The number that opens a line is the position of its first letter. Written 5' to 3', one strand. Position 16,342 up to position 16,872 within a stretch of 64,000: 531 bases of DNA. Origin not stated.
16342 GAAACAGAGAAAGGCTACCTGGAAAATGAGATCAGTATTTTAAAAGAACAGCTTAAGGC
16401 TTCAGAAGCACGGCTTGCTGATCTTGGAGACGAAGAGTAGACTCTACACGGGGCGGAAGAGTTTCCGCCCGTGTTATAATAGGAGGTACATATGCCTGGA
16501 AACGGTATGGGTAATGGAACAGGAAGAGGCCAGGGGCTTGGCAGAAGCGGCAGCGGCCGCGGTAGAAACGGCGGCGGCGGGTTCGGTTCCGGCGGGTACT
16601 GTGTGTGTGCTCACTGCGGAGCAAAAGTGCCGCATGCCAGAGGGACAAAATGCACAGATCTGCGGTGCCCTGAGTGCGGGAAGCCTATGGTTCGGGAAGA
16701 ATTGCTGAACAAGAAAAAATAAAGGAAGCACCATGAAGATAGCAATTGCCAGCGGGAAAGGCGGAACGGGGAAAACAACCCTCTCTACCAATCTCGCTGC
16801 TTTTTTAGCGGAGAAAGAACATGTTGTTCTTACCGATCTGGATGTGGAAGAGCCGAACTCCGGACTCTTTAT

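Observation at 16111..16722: Two adjacent small proteins with eukaryote-like RGG/YG low-complexity domains (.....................; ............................)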

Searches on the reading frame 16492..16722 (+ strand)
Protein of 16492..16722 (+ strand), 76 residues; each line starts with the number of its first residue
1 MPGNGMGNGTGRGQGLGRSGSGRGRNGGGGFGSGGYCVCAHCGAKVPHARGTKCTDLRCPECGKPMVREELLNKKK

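Call 3: search_protein_families(library=pfam, proteins=[window:16492-16722:+], max_evalue=0.1)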
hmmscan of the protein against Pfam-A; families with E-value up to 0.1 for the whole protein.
window:16492-16722:+ (76 aa): 11 families
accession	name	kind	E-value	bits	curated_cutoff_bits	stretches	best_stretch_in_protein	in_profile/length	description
PF13240.11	Zn_Ribbon_1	-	0.00065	19.8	25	0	59-65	2-8/23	zinc-ribbon domain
PF18439.7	zf_UBZ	-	0.0028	17.7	25.6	0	58-67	4-13/32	Ubiquitin-Binding Zinc Finger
PF13408.12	Zn_ribbon_recom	-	0.0091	16.8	25.3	0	57-68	6-17/58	Recombinase zinc beta ribbon domain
PF08271.17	Zn_Ribbon_TF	-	0.022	14.7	29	0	58-67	2-12/43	TFIIB zinc-binding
PF05810.19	NinF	-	0.024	15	27.5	0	39-48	2-11/25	NinF protein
PF03119.21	DNA_ligase_ZBD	-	0.024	14.9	25.8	1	58-70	1-13/27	NAD-dependent DNA ligase C4 zinc finger domain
PF13248.11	Zn_ribbon_3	-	0.047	13.6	27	0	58-68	4-13/26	zinc-ribbon domain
PF24463.1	DUF7577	-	0.054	13.6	28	0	37-46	3-12/27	Domain of unknown function (DUF7577)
PF12773.13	DZR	-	0.063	13.9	27.3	0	36-66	12-34/45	Double zinc ribbon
PF24292.1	DUF7479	-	0.067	13.7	27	1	57-75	31-49/60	Domain of unknown function (DUF7479)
PF25207.1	DUF7837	-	0.07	13.6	27.8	0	58-72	7-21/47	Domain of unknown function (DUF7837)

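Call 4: search_protein_families(library=ncbifam, proteins=[window:16492-16722:+], max_evalue=0.1)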
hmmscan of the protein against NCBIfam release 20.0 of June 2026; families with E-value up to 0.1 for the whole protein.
window:16492-16722:+ (76 aa): 3 families
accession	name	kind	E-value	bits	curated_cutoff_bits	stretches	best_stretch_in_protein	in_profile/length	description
NF001605.0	PRK00398.1-2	equivalog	0.034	14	63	0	39-64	4-26/43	DNA-directed RNA polymerase subunit P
NF041197.2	CxxC_Se_CxxC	equivalog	0.062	13.5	40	1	39-66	1-28/53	dual CXXC motif small (seleno)protein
NF047912.1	ECs_2282_CxxC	subfamily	0.072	13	37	0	50-74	21-45/60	ECs_2282 family putative zinc-binding protein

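Call 6: find_homologous_proteins(query=window:16492-16719:+, max_evalue=0.01)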
Query window:16492-16719:+ (76 aa): 36 proteins with E <= 0.01 among 40 candidates.
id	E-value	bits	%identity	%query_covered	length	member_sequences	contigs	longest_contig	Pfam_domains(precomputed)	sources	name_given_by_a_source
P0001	1.9e-41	158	97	100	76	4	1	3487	-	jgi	-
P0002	1.6e-39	152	93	100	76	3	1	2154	-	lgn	-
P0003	1.1e-33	133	74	55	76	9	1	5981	-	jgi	-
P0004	5.0e-27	112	80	54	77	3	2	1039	-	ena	-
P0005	8.6e-27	111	71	99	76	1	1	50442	-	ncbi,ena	-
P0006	2.3e-26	109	67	55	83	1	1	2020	-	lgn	-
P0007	9.9e-26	107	82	50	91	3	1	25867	-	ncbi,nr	ncbi:MAG: hypothetical protein KOO63_01410 [Bacteroidales bacterium]|nr:hypothetical protein [Candid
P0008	1.5e-24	104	76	55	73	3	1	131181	-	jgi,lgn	jgi:ribosomal protein S26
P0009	3.0e-24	103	71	55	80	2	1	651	-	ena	-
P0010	3.6e-24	102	73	54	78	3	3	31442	-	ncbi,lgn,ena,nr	ncbi:MAG: hypothetical protein KAU17_05010 [Spirochaetales bacterium]|nr:hypothetical protein [Spiro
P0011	4.1e-24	102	71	55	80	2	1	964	-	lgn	-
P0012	7.3e-24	101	71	55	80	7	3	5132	-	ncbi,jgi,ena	jgi:ribosomal protein S26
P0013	1.2e-23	101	80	53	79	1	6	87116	-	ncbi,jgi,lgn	-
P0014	4.9e-23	99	57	97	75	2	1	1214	-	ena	-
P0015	6.0e-23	99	81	55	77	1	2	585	-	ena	-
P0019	3.5e-22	96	74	62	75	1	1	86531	-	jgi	-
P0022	9.0e-22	95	62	96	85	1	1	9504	PF17253.8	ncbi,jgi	-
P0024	1.7e-21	94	68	53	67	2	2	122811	-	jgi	jgi:hypothetical protein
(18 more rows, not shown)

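Call 17: find_encoding_contigs(protein=P0008, flank=6000, max_places=2)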
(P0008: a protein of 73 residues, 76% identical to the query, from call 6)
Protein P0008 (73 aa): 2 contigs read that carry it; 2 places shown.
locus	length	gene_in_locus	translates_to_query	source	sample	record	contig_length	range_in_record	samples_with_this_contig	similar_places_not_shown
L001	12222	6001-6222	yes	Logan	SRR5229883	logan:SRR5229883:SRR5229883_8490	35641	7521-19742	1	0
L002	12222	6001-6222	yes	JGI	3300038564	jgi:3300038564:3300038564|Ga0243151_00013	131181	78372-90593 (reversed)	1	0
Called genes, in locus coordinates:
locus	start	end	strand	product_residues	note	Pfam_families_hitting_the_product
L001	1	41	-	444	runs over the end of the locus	PF00919:UPF0004, PF04055:Radical_SAM, PF01938:TRAM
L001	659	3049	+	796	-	PF01751:Toprim, PF01131:Topoisom_bac, PF13368:Toprim_C_rpt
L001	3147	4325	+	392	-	PF00491:Arginase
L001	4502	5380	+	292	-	PF00800:PDT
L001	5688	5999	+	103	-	PF17253:DUF5320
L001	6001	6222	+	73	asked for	-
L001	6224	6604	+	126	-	PF00903:Glyoxalase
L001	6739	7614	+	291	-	PF01937:ARMT1-like_dom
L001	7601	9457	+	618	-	PF00724:Oxidored_FMN, PF00890:FAD_binding_2 (faint), PF01266:DAO (faint), PF03486:HI0933_like (faint), PF07992:Pyr_redox_2, PF13450:NAD_binding_8 (faint), PF13738:Pyr_redox_3 (weak), PF00070:Pyr_redox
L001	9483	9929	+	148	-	PF08821:CGGC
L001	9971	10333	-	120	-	-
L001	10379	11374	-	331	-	PF01207:Dus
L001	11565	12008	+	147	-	-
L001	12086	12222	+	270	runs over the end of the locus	PF12146:Hydrolase_4 (weak)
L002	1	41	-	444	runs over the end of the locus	PF00919:UPF0004, PF04055:Radical_SAM, PF01938:TRAM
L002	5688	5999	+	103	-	PF17253:DUF5320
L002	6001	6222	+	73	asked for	-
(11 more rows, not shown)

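Call 18: find_encoding_contigs(protein=P0024, flank=6000, max_places=2)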
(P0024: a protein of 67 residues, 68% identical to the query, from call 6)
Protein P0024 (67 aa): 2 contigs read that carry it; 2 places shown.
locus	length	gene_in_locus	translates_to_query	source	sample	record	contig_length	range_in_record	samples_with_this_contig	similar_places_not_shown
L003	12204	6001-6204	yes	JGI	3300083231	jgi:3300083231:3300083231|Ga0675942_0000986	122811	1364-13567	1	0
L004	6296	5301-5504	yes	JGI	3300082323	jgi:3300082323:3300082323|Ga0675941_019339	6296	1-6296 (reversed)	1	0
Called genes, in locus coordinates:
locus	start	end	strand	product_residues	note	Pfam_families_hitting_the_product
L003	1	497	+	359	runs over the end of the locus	-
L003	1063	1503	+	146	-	-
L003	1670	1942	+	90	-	PF02604:PhdYeFM_antitox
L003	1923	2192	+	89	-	PF06769:YoeB_toxin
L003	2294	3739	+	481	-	PF02934:GatB_N, PF02637:GatB_Yqey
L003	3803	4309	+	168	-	PF13302:Acetyltransf_3, PF13420:Acetyltransf_4 (weak), PF00583:Acetyltransf_1, PF13673:Acetyltransf_10 (weak)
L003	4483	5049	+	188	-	PF07638:Sigma70_ECF, PF12645:HTH_16, PF04542:Sigma70_r2, PF08281:Sigma70_r4_2, PF04545:Sigma70_r4 (weak)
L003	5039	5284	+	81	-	-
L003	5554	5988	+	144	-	PF02001:DUF134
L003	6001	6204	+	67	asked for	-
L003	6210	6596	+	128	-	PF02579:Nitro_FeMo-Co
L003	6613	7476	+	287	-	PF01656:CbiA, PF10609:ParA, PF13614:AAA_31 (weak), PF13484:Fer4_16 (faint), PF00037:Fer4 (weak), PF12838:Fer4_7 (weak), PF13187:Fer4_9 (weak), PF00037:Fer4 (weak), +1 more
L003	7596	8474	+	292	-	PF01656:CbiA, PF10609:ParA (faint), PF13614:AAA_31 (faint), PF00037:Fer4 (weak), PF12837:Fer4_6 (weak), PF13237:Fer4_10 (weak), PF14697:Fer4_21, PF12838:Fer4_7, +4 more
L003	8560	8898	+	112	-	PF02579:Nitro_FeMo-Co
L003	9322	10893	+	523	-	PF14522:Cytochrome_C7 (faint), PF14537:Cytochrom_c3_2 (faint), PF11783:Cytochrome_cB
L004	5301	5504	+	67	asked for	-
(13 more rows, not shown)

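Call 19: find_encoding_contigs(protein=P0013, flank=5000, max_places=2)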
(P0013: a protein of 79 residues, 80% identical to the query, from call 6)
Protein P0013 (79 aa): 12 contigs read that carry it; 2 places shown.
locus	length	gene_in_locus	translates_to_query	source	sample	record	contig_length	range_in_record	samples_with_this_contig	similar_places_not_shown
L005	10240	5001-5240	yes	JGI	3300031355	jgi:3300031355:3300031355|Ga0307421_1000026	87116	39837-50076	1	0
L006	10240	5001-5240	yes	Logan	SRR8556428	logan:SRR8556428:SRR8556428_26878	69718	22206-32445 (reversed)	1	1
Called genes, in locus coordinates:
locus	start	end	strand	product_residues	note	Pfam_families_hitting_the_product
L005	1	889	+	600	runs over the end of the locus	PF03577:Peptidase_C69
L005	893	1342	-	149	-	-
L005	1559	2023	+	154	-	-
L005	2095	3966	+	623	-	PF05192:MutS_III, PF00488:MutS_V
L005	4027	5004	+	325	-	PF00144:Beta-lactamase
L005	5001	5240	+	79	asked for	-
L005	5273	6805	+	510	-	PF17899:Peptidase_M61_N, PF05299:Peptidase_M61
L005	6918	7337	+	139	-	PF02579:Nitro_FeMo-Co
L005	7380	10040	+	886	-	-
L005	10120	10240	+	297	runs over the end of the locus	PF00561:Abhydrolase_1 (weak)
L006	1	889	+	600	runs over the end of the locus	PF03577:Peptidase_C69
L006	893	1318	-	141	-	-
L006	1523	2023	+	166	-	-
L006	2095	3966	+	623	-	PF05192:MutS_III, PF00488:MutS_V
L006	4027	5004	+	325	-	PF00144:Beta-lactamase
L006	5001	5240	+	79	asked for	-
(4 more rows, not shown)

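Call 20: find_encoding_contigs(protein=P0019, flank=5000, max_places=1)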
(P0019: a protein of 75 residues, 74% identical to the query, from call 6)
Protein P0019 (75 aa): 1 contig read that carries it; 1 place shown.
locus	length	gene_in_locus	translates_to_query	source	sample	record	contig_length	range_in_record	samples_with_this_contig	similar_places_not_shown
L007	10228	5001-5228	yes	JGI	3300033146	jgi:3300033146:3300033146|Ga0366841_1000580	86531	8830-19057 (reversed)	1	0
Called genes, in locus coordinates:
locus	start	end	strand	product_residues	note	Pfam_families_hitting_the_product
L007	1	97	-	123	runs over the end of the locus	PF18917:LiaI-LiaF-like_TM1, PF22570:LiaF-TM, PF18917:LiaI-LiaF-like_TM1 (weak)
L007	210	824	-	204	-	-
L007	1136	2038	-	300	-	PF00698:Acyl_transf_1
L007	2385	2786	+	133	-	-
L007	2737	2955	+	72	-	-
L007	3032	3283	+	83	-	-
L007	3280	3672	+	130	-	PF01850:PIN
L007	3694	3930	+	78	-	PF01925:TauE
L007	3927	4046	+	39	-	-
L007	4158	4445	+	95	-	PF01925:TauE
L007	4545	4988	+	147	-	PF02001:DUF134, PF08281:Sigma70_r4_2 (weak)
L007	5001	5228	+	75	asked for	-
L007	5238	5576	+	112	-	PF02579:Nitro_FeMo-Co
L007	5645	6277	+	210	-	PF13489:Methyltransf_23, PF08241:Methyltransf_11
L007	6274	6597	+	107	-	PF02579:Nitro_FeMo-Co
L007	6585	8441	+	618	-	PF00724:Oxidored_FMN, PF01207:Dus (weak), PF00890:FAD_binding_2 (weak), PF01134:GIDA (weak), PF07992:Pyr_redox_2, PF12831:FAD_oxidored (weak), PF13738:Pyr_redox_3, PF00070:Pyr_redox, +6 more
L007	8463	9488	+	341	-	PF11449:ArsP_2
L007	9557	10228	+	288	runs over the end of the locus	PF01656:CbiA, PF10609:ParA, PF13614:AAA_31 (weak), PF00037:Fer4 (weak), PF12837:Fer4_6 (weak), PF13237:Fer4_10 (weak), PF14697:Fer4_21, PF13187:Fer4_9 (weak), +2 more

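Call 21: find_encoding_contigs(protein=P0005, flank=5000, max_places=1)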
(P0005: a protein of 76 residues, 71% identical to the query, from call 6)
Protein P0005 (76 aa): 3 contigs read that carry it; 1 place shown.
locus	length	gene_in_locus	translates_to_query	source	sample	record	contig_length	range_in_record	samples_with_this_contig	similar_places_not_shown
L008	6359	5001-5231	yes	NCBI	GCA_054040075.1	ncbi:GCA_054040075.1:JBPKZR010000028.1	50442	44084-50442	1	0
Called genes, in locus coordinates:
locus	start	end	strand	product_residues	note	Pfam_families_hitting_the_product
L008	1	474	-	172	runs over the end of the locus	PF00466:Ribosomal_L10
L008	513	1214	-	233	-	PF00687:Ribosomal_L1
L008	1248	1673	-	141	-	PF03946:Ribosomal_L11_N, PF00298:Ribosomal_L11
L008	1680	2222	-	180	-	PF02357:NusG, PF00467:KOW (weak)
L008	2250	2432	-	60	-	PF00584:SecE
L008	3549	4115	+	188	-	PF07638:Sigma70_ECF, PF12645:HTH_16 (weak), PF04542:Sigma70_r2, PF08281:Sigma70_r4_2, PF04545:Sigma70_r4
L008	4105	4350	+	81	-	-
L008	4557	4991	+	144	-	PF02001:DUF134, PF08281:Sigma70_r4_2 (weak), PF20432:Xre-like-HTH (weak)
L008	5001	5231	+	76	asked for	-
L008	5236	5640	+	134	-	PF02579:Nitro_FeMo-Co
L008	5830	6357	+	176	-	?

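Call 34: search_protein_families(library=pfam, alignment_id=A1, max_evalue=0.01)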
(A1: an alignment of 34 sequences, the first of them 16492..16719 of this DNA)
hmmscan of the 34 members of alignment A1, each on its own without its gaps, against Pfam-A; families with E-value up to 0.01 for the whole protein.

A. member 1, window:16492-16719:+ (76 aa): 3 families
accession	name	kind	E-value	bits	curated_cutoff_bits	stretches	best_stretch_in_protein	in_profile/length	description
PF13240.11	Zn_Ribbon_1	-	0.00065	19.8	25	0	59-65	2-8/23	zinc-ribbon domain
PF18439.7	zf_UBZ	-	0.0028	17.7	25.6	0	58-67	4-13/32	Ubiquitin-Binding Zinc Finger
PF13408.12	Zn_ribbon_recom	-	0.0091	16.8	25.3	0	57-68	6-17/58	Recombinase zinc beta ribbon domain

B. families by the number of members that match (of 34 scanned): 14 families
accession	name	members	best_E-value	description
PF18439.7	zf_UBZ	19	7.3e-05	Ubiquitin-Binding Zinc Finger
PF24292.1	DUF7479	14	0.0012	Domain of unknown function (DUF7479)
PF17848.7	Zn_ribbon_ACC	13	6.4e-05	Acetyl-CoA carboxylase zinc finger domain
PF08271.17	Zn_Ribbon_TF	13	0.00033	TFIIB zinc-binding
PF13240.11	Zn_Ribbon_1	11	0.00065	zinc-ribbon domain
PF13248.11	Zn_ribbon_3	4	0.0016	zinc-ribbon domain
PF17253.7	DUF5320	2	1.7e-06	Family of unknown function (DUF5320)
PF07754.17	HVO_2753_ZBP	2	0.0028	Small zinc finger protein HVO_2753-like, Zn-binding pocket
PF13408.12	Zn_ribbon_recom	2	0.0091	Recombinase zinc beta ribbon domain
PF06827.20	zf-FPG_IleRS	1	0.003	Zinc finger found in FPG and IleRS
PF22807.2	TrAA12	1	0.0038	TrAA12-like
PF09723.15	Zn_ribbon_8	1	0.0066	Zinc ribbon domain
PF03119.21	DNA_ligase_ZBD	1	0.0095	NAD-dependent DNA ligase C4 zinc finger domain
PF09297.16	Zn_ribbon_NUD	1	0.0097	NADH pyrophosphatase zinc ribbon domain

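Call 36: predict_structure(alignment_id=A1)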
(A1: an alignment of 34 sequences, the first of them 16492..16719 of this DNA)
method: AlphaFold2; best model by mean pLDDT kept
length: 76 residues; sequences in the alignment: 34
mean_pLDDT: 63.7   pTM: 0.41
mean pLDDT of the five models: 63.7, 62.2, 61.9, 61.4, 61.2
residues with pLDDT >= 90: 0; 70-90: 32; 50-70: 18; < 50: 26
segments of 3 or more residues with pLDDT < 50: 1-3, 7-14, 17-30
pLDDT, mean of each block of 10 residues (from residue 1): 47 47 47 70 79 78 80 58
secondary structure, 60 per line:
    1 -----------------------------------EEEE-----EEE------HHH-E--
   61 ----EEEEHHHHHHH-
elements in order: E36-39 E45-47 E65-68 H69-75

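Call 39: search_protein_representatives(alignment_id=A1)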
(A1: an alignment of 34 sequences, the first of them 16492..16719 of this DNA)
Query: 34 sequences, 75 profile positions. Proteins with E-value up to 0.001 (for the whole library): 1659; up to 1e-10: 199; up to 1e-30: 5. The best 150 are listed.
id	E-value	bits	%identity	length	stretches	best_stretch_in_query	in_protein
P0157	6.5e-35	135.2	-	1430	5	12-69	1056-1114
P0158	1.7e-33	130.6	-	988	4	18-68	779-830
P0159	2.2e-32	127.0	-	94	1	1-74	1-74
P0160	9.3e-32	125.1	-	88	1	4-73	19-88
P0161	1.2e-31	124.7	-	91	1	1-73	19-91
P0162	3.3e-30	120.1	-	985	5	27-68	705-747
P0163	2.2e-29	117.4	-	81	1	4-74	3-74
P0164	3.8e-28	113.5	-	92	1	1-74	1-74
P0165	2.7e-26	107.5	-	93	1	6-74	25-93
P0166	6.0e-26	106.5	-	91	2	4-73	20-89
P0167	1.3e-25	105.4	-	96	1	9-74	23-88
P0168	8.4e-25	102.8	-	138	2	19-69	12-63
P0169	1.5e-24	102.0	-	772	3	2-67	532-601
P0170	1.4e-23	98.9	-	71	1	13-73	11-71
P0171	1.9e-23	98.4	-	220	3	31-68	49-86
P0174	1.7e-22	95.4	-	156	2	6-68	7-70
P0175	2.9e-22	94.6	-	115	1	5-74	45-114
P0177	1.1e-21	92.8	-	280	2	27-68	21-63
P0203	1.4e-15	73.2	-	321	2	12-66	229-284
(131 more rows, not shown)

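Call 41: search_protein_families(library=pfam, proteins=[P0157, P0158, P0177, P0203, P0175, P0174], max_evalue=0.001)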
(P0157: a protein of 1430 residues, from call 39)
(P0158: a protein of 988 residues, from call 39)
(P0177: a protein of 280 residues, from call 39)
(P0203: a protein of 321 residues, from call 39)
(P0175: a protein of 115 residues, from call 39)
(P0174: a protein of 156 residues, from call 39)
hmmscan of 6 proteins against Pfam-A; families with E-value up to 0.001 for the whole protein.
P0157 (1430 aa): 6 families
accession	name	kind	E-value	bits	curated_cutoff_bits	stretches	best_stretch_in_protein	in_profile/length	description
PF02579.22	Nitro_FeMo-Co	-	4.6e-41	139.5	26.3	3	1304-1391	2-93/94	Dinitrogenase iron-molybdenum cofactor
PF13180.12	PDZ_2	-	2.5e-22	79.4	27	2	85-175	2-80/80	PDZ domain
PF17820.7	PDZ_6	-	4.3e-16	58.8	27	2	110-164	1-54/54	PDZ domain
PF00595.29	PDZ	-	1.8e-14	54.3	23.2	1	82-162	8-80/81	PDZ domain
PF05077.17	DUF678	-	1.1e-05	26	24.1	0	510-535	24-49/74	Protein of unknown function (DUF678)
PF14685.13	PDZ_Tricorn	-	0.00047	20.5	25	0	118-171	31-86/88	Tricorn protease PDZ domain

P0158 (988 aa): 5 families
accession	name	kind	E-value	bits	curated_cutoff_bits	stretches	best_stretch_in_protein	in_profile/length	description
PF13180.12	PDZ_2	-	2.2e-27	95.6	27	2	51-139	2-78/80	PDZ domain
PF17820.7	PDZ_6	-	2.9e-19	69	27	2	77-129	2-53/54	PDZ domain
PF00595.29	PDZ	-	2.4e-13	50.7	23.2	1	52-128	12-80/81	PDZ domain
PF02579.22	Nitro_FeMo-Co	-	5.1e-08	33.6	26.3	1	860-942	8-92/94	Dinitrogenase iron-molybdenum cofactor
PF14685.13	PDZ_Tricorn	-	0.00022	21.6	25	0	82-137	29-86/88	Tricorn protease PDZ domain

P0177 (280 aa): 4 families
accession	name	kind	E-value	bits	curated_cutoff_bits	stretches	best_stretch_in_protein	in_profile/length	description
PF13240.11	Zn_Ribbon_1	-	4.8e-07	29.8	25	0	101-111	1-11/23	zinc-ribbon domain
PF03119.21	DNA_ligase_ZBD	-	5.8e-07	29.7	25.8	0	121-135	1-15/27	NAD-dependent DNA ligase C4 zinc finger domain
PF13248.11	Zn_ribbon_3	-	3.9e-05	23.4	27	0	33-49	5-20/26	zinc-ribbon domain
PF07282.18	Cas12f1-like_TNB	-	8.8e-05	23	26.3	0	31-64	29-54/60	Cas12f1-like, TNB domain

P0203 (321 aa): 1 family
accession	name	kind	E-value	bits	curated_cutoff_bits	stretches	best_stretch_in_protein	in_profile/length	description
PF13240.11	Zn_Ribbon_1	-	5.5e-05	23.3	25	0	215-222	1-22/23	zinc-ribbon domain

P0175 (115 aa): 0 families

P0174 (156 aa): 0 families

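Call 50: fold_search(model_id=the predicted structure, library=pdb)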
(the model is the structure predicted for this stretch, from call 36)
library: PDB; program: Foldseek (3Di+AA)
matches with E <= 10: 174; with E <= 0.001: 0
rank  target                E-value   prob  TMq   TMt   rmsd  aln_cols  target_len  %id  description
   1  9f29_B                3.1e-01  0.35  0.30  0.03   7.5        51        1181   31  Pyrococcus abyssi PolD in complex with Rpa2 winged-helix domain class 1 (composite map) (released 2024-12-04)
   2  9f2a_B                3.8e-01  0.33  0.29  0.02   8.4        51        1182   33  Pyrococcus abyssi PolD in complex with Rpa2 winged-helix domain class 2 (composite map) (released 2024-12-04)
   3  1dfx                  4.9e-01  0.51  0.30  0.20   2.4        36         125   36  DESULFOFERRODOXIN FROM DESULFOVIBRIO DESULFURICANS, ATCC 27774 (released 1998-10-14)
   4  5iy0_A                5.6e-01  0.47  0.36  0.13   4.2        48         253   27  PfMCM N-terminal domain double hexamer (released 2016-07-13)
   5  2kn9_MODEL_1_A        6.0e-01  0.33  0.33  0.32  10.0        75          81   17  Solution structure of zinc-substituted rubredoxin B (Rv3250c) from Mycobacterium tuberculosis. Seattle Structu (released 2009-09-15)
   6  6gyl_W                7.9e-01  0.30  0.33  0.14   5.9        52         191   19  Structure of a yeast closed complex with distorted DNA (core CCdist) (released 2018-12-05)
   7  5oqj_W                7.9e-01  0.30  0.33  0.11   5.9        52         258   19  STRUCTURE OF YEAST TRANSCRIPTION PRE-INITIATION COMPLEX WITH TFIIH (released 2018-04-25)
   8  5oqm_W                7.9e-01  0.30  0.33  0.11   5.9        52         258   19  STRUCTURE OF YEAST TRANSCRIPTION PRE-INITIATION COMPLEX WITH TFIIH AND CORE MEDIATOR (released 2018-05-09)
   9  5oik_L                8.4e-01  0.66  0.35  0.54   2.0        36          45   22  Structure of an RNA polymerase II-DSIF transcription elongation complex (released 2017-09-13)
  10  4ywm_A                8.4e-01  0.38  0.37  0.13   4.1        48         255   27  Pyrococcus furiosus MCM N-terminal domain beta-turn triple mutant pentameric ring (released 2015-09-23)
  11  4ywl_A                8.4e-01  0.33  0.34  0.12   4.2        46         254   28  Pyrococcus furiosus MCM N-terminal domain F179A point mutant pentameric ring (released 2015-09-23)
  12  1zin                  9.6e-01  0.69  0.35  0.13   3.8        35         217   23  ADENYLATE KINASE WITH BOUND AP5A (released 1997-06-16)
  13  5ijl                  9.6e-01  0.21  0.29  0.03   7.2        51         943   29  D-family DNA polymerase - DP2 subunit (catalytic subunit) (released 2016-08-31)
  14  4pog_G                1.1e+00  0.38  0.36  0.13   3.7        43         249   26  MCM-ssDNA co-crystal structure (released 2014-04-09)
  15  4qbi_A                1.1e+00  0.35  0.32  0.12   5.6        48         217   25  Crystal structure of a stable adenylate kinase variant AKlse6 (released 2014-06-25)
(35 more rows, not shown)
